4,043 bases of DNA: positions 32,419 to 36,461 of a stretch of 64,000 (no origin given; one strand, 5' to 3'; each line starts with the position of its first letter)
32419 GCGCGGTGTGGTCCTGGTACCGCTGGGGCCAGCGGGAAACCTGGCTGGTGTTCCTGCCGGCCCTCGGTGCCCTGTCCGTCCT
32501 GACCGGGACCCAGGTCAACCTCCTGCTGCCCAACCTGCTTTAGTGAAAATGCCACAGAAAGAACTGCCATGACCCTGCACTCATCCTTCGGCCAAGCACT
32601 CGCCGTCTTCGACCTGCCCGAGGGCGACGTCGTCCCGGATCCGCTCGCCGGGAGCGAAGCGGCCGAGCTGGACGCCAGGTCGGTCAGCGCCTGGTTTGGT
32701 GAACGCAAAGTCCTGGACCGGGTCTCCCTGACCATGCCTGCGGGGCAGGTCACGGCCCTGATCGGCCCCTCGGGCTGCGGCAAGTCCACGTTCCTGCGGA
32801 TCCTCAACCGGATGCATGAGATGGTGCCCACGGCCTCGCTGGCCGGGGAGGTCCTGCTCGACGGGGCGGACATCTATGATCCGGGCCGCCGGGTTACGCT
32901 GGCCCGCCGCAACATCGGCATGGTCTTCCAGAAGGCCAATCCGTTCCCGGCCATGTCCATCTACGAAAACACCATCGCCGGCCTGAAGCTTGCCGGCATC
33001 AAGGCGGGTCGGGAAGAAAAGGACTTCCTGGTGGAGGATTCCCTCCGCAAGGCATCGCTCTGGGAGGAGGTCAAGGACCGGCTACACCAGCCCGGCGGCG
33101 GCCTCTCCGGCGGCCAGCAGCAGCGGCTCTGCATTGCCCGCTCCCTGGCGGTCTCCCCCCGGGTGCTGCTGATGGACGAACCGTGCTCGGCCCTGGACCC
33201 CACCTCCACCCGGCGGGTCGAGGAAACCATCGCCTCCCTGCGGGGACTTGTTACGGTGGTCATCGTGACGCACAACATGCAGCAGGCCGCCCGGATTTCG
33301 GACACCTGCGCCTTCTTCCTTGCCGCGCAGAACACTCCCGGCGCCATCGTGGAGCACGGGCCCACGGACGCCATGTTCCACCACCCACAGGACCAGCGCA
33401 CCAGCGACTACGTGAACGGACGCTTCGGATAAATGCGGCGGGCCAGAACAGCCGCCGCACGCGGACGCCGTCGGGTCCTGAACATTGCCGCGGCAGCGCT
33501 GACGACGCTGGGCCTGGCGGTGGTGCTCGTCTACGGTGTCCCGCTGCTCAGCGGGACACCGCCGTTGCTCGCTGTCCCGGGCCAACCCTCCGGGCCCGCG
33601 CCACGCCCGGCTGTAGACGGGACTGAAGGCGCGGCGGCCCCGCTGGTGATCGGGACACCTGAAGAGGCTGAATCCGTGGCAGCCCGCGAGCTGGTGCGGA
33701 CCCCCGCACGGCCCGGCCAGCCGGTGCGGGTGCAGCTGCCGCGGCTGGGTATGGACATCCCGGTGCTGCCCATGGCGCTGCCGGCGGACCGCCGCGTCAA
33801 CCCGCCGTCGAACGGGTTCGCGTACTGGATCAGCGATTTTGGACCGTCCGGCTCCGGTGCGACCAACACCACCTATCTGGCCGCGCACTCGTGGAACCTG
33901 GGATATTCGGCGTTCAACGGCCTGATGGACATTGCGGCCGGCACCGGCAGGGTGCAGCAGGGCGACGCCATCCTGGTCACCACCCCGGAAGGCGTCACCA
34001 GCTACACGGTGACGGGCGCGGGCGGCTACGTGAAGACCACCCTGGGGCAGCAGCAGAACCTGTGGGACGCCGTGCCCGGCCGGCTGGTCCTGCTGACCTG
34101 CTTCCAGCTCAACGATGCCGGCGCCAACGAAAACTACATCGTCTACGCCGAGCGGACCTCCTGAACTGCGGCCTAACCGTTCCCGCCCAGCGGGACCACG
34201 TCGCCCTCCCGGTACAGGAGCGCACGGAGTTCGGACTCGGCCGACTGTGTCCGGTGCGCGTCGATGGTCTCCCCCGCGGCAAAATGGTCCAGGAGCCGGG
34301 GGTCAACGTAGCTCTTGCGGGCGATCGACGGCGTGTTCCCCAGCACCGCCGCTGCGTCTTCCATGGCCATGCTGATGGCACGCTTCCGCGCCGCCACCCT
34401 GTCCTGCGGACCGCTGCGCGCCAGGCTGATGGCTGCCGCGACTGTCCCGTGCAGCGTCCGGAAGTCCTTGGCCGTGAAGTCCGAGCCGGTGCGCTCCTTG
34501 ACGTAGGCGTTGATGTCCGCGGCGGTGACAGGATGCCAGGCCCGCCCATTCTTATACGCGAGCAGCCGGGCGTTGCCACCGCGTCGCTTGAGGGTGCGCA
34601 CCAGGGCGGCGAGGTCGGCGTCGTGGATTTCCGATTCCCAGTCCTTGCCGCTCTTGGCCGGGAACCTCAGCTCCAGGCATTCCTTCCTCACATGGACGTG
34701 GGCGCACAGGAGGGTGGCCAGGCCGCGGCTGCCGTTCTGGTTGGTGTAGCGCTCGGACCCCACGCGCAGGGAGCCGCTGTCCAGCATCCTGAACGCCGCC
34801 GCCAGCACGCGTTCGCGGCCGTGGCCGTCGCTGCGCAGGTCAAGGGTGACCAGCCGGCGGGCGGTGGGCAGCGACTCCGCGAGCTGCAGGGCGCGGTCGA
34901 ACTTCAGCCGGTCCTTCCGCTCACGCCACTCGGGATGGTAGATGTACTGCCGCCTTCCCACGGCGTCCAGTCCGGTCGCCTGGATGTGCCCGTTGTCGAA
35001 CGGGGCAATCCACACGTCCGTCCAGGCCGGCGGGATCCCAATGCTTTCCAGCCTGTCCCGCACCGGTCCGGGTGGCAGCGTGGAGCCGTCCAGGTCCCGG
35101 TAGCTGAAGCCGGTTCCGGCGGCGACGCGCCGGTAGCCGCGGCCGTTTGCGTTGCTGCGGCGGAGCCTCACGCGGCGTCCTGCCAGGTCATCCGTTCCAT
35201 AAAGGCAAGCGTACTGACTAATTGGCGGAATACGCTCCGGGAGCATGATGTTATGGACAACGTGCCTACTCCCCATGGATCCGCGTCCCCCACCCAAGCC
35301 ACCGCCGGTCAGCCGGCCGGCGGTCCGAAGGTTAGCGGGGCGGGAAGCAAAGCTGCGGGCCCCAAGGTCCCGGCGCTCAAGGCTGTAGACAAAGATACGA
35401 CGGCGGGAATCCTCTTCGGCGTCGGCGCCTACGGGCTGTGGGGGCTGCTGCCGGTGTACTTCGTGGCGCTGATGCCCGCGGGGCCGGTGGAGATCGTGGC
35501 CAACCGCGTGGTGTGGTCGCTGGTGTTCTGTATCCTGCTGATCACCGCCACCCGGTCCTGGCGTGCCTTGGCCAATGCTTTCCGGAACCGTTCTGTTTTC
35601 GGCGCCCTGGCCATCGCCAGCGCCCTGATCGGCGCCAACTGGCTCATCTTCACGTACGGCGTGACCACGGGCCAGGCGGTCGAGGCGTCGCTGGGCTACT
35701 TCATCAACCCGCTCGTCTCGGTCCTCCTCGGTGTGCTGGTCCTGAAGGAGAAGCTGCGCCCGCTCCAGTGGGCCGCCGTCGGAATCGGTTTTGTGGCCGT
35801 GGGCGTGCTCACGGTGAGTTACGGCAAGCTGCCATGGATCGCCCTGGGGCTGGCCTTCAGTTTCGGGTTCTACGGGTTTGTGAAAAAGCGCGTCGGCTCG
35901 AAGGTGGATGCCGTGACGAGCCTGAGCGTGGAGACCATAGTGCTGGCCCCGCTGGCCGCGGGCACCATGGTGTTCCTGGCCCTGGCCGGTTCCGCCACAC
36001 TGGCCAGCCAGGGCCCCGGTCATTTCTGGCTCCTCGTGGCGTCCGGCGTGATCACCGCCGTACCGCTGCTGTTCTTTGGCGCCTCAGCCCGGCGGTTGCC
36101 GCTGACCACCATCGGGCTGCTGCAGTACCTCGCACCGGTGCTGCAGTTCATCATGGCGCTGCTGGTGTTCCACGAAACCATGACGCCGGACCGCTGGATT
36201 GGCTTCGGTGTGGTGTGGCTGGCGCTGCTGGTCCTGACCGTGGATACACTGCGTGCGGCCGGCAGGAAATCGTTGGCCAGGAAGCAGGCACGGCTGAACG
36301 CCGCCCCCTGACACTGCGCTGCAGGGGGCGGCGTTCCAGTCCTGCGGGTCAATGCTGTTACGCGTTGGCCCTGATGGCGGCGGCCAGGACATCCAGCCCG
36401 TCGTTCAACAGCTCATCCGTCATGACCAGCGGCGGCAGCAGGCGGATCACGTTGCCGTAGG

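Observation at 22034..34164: Non-canonical Pst-like ABC importer locus fused with sortases and cell-wall-sorting-type proteins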

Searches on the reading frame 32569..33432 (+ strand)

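Call 3: search_protein_families(library=pfam, proteins=[window:32569-33432:+], max_evalue=0.01)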
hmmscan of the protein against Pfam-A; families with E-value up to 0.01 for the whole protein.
window:32569-33432:+ (287 aa): 10 families
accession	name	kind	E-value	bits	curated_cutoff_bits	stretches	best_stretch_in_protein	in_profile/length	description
PF00005.33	ABC_tran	-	2.7e-34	119.1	25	1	49-206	1-136/137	ABC transporter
PF13304.12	AAA_21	-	4.1e-12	47.2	27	2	152-237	210-300/304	AAA domain, putative AbiEii toxin, Type IV TA system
PF02463.25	SMC_N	-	4.2e-06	26.8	40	1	59-249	24-211/220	RecF/RecN/SMC N terminal domain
PF13481.12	AAA_25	-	0.00077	19.6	27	1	52-76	26-50/195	AAA domain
PF03215.21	Rad17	-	0.0011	19.3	23.8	1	49-84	35-70/186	Rad17 P-loop domain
PF13401.12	AAA_22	-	0.0019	18.9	27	1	60-158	6-65/130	AAA domain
PF24389.1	ORC-CDC6-like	-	0.0019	17.4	27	1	26-79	3-52/571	ORC-CDC6-like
PF03193.22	RsgA_GTPase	-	0.0027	18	30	1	58-82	105-129/174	RsgA GTPase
PF13555.12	AAA_29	-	0.0031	17.7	27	1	53-76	16-39/61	P-loop containing region of AAA domain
PF13238.12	AAA_18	-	0.01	16.8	29.4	0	64-93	3-25/128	AAA domain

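Call 4: search_protein_families(library=ncbifam, proteins=[window:32569-33432:+], max_evalue=0.01)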
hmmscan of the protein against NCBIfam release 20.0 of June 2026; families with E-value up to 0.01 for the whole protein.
window:32569-33432:+ (287 aa): 192 families (the best 25 are shown)
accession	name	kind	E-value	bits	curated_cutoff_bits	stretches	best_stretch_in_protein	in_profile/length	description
TIGR00972.1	3a0107s01c2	equivalog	8.6e-102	339.7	343.2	1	34-287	2-248/248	phosphate ABC transporter ATP-binding protein PstB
NF010860.0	PRK14267.1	equivalog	5.1e-76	255.6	412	1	34-287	5-253/253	phosphate ABC transporter ATP-binding protein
NF010851.0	PRK14258.1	subfamily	1.1e-74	251.2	425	1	38-286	12-260/261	phosphate ABC transporter ATP-binding protein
NF010864.0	PRK14271.1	equivalog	3.2e-69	233.1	561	1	34-285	22-265/276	phosphate ABC transporter ATP-binding protein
NF010840.0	PRK14246.1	equivalog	3.8e-61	207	425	1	43-286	20-256/257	phosphate ABC transporter ATP-binding protein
NF007027.0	PRK09493.1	equivalog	3.4e-46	157.5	379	1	36-282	4-236/240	glutamine ABC transporter ATP-binding protein GlnQ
TIGR01186.1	proV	subfamily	8e-44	150.2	326.6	1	44-282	4-230/363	betaine/proline/choline family ABC transporter ATP-binding protein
NF008428.0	PRK11264.1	equivalog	1.3e-42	145.7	406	1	39-283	9-245/250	L-cystine ABC transporter ATP-binding protein TcyN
TIGR03005.1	ectoine_ehuA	equivalog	7.5e-42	143.3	345.4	1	37-282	4-247/252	ectoine/hydroxyectoine ABC transporter ATP-binding protein EhuA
NF008513.0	PRK11432.1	equivalog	5.4e-40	137.4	496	1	35-276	8-231/351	ferric ABC transporter ATP-binding protein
TIGR03265.1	PhnT2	equivalog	7.1e-40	137.3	457.7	1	33-282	4-235/353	putative 2-aminoethylphosphonate ABC transporter ATP-binding protein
NF008338.0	PRK11124.1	equivalog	3.3e-39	134.8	369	1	37-282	6-240/242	arginine ABC transporter ATP-binding protein ArtP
TIGR03258.1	PhnT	equivalog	5.7e-38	130.9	499.15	1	38-282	13-240/359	2-aminoethylphosphonate ABC transport system ATP-binding subunit PhnT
TIGR00968.1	3a0106s01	subfamily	6.8e-38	130.5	342.75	1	38-276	5-225/237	sulfate ABC transporter ATP-binding protein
NF006987.0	PRK09452.1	equivalog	1.3e-37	129.5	482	1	35-275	19-241/378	spermidine/putrescine ABC transporter ATP-binding protein PotA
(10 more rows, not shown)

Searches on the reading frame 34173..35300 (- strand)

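Call 55: search_protein_families(library=pfam, proteins=[window:34173-35300:-], max_evalue=0.00001)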
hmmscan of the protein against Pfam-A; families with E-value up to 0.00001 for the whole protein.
window:34173-35300:- (375 aa): 2 families
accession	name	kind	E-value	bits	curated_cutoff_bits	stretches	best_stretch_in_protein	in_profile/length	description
PF01028.25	Topoisom_I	-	8e-27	94.5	23.7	1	124-330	3-202/228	Eukaryotic DNA topoisomerase I, catalytic core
PF21338.2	Top1B_N_bact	-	2.1e-18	66.2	27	1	64-112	1-49/49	Bacterial DNA topoisomerase IB, N-terminal domain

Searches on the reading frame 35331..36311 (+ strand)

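Call 55: search_protein_families(library=pfam, proteins=[window:35331-36311:+], max_evalue=0.00001)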
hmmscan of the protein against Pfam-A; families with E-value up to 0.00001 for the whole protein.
window:35331-36311:+ (326 aa): 1 family
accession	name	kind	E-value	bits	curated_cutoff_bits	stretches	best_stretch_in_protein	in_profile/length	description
PF00892.27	EamA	-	8.3e-22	78.4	28.2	2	25-160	2-133/135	EamA-like transporter family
